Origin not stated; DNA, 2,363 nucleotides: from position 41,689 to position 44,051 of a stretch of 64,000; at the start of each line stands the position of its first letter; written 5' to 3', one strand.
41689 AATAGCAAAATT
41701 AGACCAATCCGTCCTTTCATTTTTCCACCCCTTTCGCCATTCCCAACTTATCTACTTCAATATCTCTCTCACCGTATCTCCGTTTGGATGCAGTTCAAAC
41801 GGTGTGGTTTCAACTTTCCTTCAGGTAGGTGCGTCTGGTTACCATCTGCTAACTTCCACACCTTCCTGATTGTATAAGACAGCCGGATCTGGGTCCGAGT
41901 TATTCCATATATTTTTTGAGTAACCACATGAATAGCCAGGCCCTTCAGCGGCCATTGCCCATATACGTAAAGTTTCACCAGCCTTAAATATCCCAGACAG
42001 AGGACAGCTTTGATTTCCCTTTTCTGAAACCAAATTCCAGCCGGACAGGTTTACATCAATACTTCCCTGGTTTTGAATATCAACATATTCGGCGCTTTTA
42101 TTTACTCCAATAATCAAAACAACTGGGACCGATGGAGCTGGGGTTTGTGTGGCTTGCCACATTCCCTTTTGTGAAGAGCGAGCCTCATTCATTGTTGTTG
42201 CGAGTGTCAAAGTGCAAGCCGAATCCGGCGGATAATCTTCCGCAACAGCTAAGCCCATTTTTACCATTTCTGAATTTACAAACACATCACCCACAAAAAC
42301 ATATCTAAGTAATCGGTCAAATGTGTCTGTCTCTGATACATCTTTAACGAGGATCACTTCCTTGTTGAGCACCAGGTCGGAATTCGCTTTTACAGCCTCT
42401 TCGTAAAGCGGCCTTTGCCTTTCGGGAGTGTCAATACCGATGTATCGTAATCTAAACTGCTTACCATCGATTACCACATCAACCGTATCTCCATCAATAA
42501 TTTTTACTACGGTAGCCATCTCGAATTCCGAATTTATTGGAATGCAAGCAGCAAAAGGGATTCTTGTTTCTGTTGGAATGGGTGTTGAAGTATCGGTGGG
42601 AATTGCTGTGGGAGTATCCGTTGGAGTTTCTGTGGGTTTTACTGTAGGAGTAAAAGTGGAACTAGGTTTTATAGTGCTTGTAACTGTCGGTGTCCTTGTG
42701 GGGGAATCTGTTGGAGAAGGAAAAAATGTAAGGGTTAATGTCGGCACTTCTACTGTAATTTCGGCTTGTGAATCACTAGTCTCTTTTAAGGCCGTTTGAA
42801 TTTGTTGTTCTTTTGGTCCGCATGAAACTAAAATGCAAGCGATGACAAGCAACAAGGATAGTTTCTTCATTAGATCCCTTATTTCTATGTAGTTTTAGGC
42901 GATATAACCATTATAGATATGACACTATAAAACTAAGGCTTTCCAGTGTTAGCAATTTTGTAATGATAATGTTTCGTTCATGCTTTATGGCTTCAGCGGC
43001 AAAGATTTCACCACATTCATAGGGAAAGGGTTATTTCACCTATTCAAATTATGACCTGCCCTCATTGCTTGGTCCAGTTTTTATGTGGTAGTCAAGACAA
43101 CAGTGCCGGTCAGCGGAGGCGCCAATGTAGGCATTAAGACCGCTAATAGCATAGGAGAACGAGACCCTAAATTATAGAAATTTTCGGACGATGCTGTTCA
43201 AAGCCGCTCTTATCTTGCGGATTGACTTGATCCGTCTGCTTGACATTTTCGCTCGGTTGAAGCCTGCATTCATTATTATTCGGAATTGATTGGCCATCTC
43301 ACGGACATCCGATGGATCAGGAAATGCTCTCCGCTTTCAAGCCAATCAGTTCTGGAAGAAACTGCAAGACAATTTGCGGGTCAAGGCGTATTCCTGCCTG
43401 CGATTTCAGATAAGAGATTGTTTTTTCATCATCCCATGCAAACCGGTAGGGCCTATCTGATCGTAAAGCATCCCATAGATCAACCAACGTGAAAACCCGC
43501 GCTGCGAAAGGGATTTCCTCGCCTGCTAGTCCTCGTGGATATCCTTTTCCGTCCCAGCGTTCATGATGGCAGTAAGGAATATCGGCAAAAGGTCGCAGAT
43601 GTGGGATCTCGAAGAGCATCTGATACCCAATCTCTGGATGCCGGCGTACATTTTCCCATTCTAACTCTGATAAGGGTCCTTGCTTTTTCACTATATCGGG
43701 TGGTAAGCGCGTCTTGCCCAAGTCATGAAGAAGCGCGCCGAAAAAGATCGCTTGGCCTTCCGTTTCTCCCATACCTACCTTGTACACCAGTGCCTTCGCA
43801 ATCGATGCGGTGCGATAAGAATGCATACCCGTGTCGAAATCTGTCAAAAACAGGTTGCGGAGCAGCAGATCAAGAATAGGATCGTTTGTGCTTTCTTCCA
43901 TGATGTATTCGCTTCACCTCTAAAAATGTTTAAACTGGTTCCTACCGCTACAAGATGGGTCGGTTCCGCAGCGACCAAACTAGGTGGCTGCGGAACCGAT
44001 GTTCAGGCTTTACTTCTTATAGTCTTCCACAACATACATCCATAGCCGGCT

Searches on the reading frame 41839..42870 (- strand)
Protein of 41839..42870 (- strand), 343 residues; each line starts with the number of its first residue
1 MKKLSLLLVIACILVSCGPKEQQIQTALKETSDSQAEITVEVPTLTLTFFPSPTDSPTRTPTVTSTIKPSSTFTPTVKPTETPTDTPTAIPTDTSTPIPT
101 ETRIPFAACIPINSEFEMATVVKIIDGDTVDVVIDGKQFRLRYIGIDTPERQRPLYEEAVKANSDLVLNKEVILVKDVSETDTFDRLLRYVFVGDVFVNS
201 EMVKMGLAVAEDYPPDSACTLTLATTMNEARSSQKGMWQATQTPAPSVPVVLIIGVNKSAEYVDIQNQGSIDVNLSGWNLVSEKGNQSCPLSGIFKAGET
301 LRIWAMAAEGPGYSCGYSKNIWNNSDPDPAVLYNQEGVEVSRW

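Call 49: search_protein_families(library=pfam, proteins=[window:41839-42870:-], max_evalue=0.001)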
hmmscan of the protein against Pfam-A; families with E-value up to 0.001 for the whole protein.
window:41839-42870:- (343 aa): 2 families
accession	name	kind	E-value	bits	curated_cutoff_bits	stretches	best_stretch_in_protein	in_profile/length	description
PF00565.23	SNase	-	2.1e-14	54.3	21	1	140-239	1-106/107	Staphylococcal nuclease homologue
PF00932.25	LTD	-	5.4e-12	46.5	34.3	1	251-342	8-104/109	Lamin Tail Domain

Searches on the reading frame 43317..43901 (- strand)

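Call 49: search_protein_families(library=pfam, proteins=[window:43317-43901:-], max_evalue=0.001)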
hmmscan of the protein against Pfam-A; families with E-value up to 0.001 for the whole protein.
window:43317-43901:- (194 aa): 2 families
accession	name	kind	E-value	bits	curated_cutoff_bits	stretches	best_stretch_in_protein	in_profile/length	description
PF13487.12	HD_5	-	4.4e-33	114.8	27.2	1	25-177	15-170/170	HD domain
PF01966.28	HD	-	5.2e-15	56.2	22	1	26-144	3-114/116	HD domain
